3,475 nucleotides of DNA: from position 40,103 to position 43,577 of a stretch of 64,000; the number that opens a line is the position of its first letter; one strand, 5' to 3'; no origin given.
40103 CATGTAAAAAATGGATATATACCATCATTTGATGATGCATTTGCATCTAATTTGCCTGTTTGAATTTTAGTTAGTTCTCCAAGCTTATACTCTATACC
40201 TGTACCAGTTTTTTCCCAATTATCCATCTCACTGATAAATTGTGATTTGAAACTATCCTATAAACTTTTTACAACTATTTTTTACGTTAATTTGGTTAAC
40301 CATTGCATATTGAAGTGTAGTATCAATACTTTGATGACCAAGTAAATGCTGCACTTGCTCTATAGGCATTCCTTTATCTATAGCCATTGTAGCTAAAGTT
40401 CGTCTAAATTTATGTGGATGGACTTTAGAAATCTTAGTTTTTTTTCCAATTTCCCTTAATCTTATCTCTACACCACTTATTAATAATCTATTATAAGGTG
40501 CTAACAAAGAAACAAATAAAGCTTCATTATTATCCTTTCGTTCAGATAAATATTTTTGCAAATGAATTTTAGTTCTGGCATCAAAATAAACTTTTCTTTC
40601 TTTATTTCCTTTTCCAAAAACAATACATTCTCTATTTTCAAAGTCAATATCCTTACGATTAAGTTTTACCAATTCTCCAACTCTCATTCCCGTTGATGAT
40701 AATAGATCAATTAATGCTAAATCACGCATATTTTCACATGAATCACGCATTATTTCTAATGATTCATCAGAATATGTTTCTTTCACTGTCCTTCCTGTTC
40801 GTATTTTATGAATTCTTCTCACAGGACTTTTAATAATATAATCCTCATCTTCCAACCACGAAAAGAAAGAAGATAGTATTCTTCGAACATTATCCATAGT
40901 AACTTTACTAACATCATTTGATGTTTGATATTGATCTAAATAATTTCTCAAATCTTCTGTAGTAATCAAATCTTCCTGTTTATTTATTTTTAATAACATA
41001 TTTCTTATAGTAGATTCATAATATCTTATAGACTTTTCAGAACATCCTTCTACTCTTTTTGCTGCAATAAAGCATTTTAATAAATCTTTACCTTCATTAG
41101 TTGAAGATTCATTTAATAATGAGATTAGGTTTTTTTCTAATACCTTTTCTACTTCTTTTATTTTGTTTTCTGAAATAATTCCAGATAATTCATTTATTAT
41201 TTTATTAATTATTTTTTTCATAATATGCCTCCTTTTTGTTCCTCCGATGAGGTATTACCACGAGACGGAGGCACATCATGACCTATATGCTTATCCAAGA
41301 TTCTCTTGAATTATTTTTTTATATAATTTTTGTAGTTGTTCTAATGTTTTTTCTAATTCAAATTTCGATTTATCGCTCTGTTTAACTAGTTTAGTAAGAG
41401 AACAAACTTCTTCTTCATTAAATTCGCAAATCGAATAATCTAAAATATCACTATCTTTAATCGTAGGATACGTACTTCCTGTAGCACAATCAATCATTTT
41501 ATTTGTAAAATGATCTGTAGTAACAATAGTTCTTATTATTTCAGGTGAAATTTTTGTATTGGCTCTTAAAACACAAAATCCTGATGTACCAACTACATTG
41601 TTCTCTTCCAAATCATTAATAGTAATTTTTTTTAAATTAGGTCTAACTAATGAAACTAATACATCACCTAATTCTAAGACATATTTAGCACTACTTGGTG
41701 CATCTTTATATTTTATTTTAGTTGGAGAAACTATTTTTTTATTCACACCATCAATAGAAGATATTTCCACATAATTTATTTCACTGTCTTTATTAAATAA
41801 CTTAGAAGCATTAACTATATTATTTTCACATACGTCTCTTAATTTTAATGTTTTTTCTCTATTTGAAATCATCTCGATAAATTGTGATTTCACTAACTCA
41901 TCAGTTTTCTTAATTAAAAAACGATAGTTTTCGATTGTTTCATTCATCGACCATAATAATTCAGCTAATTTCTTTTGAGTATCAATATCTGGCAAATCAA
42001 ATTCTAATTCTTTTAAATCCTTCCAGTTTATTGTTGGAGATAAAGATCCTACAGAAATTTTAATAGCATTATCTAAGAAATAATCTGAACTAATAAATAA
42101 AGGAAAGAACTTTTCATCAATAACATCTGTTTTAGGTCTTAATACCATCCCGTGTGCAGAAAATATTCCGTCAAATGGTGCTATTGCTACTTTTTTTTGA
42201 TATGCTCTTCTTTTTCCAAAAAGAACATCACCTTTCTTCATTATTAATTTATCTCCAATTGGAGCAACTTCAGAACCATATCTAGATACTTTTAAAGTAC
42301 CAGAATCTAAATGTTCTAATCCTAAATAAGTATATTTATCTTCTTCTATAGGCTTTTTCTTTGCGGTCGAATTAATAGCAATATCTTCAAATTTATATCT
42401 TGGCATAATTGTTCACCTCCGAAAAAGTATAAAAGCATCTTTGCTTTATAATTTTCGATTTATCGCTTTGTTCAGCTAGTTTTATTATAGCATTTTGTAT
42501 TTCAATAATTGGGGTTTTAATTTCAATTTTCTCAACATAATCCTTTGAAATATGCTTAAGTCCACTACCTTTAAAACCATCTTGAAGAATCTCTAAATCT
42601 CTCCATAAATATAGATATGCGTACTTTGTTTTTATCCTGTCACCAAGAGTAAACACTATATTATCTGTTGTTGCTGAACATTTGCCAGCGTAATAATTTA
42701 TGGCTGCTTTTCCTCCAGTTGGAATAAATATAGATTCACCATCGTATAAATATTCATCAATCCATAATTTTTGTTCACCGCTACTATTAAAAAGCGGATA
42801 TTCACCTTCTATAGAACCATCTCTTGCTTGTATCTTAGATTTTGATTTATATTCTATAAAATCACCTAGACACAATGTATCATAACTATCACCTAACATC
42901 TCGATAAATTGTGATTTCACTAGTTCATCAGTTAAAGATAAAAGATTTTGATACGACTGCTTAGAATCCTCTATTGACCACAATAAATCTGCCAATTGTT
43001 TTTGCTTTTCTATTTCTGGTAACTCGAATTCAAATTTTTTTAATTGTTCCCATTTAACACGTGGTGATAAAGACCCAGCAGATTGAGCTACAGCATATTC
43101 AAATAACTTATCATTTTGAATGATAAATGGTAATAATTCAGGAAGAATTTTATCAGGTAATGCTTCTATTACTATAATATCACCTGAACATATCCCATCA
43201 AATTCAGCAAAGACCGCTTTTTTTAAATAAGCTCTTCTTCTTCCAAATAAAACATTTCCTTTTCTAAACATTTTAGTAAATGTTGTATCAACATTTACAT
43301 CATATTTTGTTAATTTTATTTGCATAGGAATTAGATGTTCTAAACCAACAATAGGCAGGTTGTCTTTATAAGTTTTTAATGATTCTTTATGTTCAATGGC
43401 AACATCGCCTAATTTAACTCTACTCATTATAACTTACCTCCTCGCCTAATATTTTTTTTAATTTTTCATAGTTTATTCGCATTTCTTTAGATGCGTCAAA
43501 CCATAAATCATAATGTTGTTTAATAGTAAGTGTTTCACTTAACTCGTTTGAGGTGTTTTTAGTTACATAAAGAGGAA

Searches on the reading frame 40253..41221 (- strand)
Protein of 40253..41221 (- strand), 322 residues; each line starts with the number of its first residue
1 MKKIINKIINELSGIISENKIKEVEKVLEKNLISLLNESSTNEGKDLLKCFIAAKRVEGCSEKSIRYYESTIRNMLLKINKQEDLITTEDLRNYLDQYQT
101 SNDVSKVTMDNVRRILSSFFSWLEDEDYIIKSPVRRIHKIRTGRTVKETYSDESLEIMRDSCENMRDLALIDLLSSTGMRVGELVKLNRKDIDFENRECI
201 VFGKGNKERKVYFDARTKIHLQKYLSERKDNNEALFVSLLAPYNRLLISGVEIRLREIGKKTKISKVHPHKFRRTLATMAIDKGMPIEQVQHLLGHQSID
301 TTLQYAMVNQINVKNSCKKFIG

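Call 5: search_protein_families(library=pfam, proteins=[window:40253-41221:-], max_evalue=0.01)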
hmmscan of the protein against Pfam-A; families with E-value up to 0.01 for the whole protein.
window:40253-41221:- (322 aa): 4 families
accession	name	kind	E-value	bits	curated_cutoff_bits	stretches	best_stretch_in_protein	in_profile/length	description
PF00589.27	Phage_integrase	-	4.7e-35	121.3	27.1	1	155-309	12-169/172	Phage integrase family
PF13495.12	Phage_int_SAM_4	-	7.2e-16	58.8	27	1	47-128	1-83/85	Phage integrase, N-terminal SAM-like domain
PF02899.23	Phage_int_SAM_1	-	1.4e-06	28.9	22.3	1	58-126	12-82/83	Phage integrase, N-terminal SAM-like domain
PF22913.1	NBAS_11th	-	0.0013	19.2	27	0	8-105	22-107/125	NBAS subunit of NRZ tethering complex, C-terminal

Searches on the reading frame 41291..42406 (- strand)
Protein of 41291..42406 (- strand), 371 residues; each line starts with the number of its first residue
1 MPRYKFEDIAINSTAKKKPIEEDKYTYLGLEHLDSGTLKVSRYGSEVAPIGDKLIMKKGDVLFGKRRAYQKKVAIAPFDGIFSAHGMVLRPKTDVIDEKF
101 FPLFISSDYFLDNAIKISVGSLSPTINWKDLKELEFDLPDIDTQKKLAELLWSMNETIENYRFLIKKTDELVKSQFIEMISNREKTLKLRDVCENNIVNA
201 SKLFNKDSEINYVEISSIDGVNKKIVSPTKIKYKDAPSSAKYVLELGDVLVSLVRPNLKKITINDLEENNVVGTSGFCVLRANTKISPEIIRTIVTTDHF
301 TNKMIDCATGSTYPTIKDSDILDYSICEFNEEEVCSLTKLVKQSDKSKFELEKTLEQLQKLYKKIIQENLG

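Call 5: search_protein_families(library=pfam, proteins=[window:41291-42406:-], max_evalue=0.01)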
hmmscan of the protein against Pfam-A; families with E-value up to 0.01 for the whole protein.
window:41291-42406:- (371 aa): 1 family
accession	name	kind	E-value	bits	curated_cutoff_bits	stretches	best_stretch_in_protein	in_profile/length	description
PF01420.25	Methylase_S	-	3.4e-12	47.3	22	1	19-159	26-157/168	Type I restriction modification DNA specificity domain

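Call 31: search_protein_families(library=padloc, proteins=[window:41291-42406:-], max_evalue=0.001)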
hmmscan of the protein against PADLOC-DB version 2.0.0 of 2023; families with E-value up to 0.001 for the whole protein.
window:41291-42406:- (371 aa): 90 families (the best 25 are shown)
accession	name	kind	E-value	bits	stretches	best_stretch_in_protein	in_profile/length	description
PDLC03100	Specificity_I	-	8.1e-81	270.5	1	4-368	13-386/392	Type I specificity subunit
PDLC03103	Specificity_I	-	5.8e-67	225.1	1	5-369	14-388/392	Type I specificity subunit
PDLC03038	MTase_I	-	4.8e-50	168.3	1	12-252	529-775/896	Type I methyltransferase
PDLC03065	Specificity_I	-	1e-40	138.3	2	5-192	17-203/363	Type I specificity subunit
PDLC03069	Specificity_I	-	2.6e-32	110.4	1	12-363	12-376/387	Type I specificity subunit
PDLC03194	Specificity_I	-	4.5e-32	109.6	2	48-159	252-362/391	Type I specificity subunit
PDLC03164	Specificity_I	-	2.3e-26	91.1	2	185-353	4-174/409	Type I specificity subunit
PDLC03074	Specificity_I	-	4e-25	86.9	2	21-175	48-203/408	Type I specificity subunit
PDLC03105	Specificity_I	-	1e-24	85.8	2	14-173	257-417/448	Type I specificity subunit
PDLC03087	Specificity_I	-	3e-24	83.7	2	25-220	43-256/418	Type I specificity subunit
PDLC03168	Specificity_I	-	3.8e-24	84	3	195-344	266-414/459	Type I specificity subunit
PDLC03089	Specificity_I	-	5.2e-24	83.1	2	52-160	64-174/446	Type I specificity subunit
PDLC03079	Specificity_I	-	4.4e-23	80.2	2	16-170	46-199/470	Type I specificity subunit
PDLC04137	mad5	-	4.3e-22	76.8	2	205-363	27-181/392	mads_5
PDLC03107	Specificity_I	-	1.3e-21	75.2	1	54-368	62-386/392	Type I specificity subunit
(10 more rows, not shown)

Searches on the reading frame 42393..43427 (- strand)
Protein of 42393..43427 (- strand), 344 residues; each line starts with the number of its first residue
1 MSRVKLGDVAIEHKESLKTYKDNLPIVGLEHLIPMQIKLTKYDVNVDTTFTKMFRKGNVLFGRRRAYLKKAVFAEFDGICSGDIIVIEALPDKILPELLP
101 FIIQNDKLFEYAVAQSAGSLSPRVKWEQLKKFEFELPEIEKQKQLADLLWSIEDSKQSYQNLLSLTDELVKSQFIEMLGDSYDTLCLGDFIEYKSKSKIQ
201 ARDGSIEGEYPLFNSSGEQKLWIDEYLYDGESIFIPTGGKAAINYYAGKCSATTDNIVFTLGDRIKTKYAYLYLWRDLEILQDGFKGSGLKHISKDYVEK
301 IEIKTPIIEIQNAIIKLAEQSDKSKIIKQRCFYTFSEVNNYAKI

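Call 5: search_protein_families(library=pfam, proteins=[window:42393-43427:-], max_evalue=0.01)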
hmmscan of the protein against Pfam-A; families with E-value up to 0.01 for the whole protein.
window:42393-43427:- (344 aa): 1 family
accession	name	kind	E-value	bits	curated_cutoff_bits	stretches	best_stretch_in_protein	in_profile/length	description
PF01420.25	Methylase_S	-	1.3e-20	74.7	22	2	182-328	4-160/168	Type I restriction modification DNA specificity domain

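Call 31: search_protein_families(library=padloc, proteins=[window:42393-43427:-], max_evalue=0.001)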
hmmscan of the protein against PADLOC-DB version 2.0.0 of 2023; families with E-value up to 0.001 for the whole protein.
window:42393-43427:- (344 aa): 79 families (the best 25 are shown)
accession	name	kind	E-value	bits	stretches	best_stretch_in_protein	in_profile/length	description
PDLC03100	Specificity_I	-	7e-68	227.8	1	4-194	13-208/392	Type I specificity subunit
PDLC03065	Specificity_I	-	2.2e-53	180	1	3-256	15-270/363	Type I specificity subunit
PDLC03103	Specificity_I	-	1.9e-39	134.5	1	4-171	13-182/392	Type I specificity subunit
PDLC03038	MTase_I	-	9.3e-35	117.7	1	26-171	544-687/896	Type I methyltransferase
PDLC03074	Specificity_I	-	3.1e-33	113.6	1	17-324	45-377/408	Type I specificity subunit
PDLC03099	Specificity_I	-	6.2e-24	82.9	2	44-175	40-170/405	Type I specificity subunit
PDLC03069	Specificity_I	-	1.3e-22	78.5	1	1-199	1-203/387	Type I specificity subunit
PDLC03194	Specificity_I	-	6.1e-21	72.9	1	24-162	227-367/391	Type I specificity subunit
PDLC03112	Specificity_I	-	1.1e-20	72.3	1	48-310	70-334/378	Type I specificity subunit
PDLC03068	Specificity_I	-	1.9e-19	68.1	2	186-324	229-368/403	Type I specificity subunit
PDLC03107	Specificity_I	-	1.4e-18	65.2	2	3-180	5-187/392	Type I specificity subunit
PDLC03089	Specificity_I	-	1e-15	55.8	1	3-154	7-170/446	Type I specificity subunit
PDLC03119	Specificity_I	-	3.3e-15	53.9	2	48-181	60-191/393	Type I specificity subunit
PDLC03130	Specificity_I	-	6.2e-15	53.4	1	45-176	48-184/442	Type I specificity subunit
PDLC03084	Specificity_I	-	3.3e-14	51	2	51-182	58-188/392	Type I specificity subunit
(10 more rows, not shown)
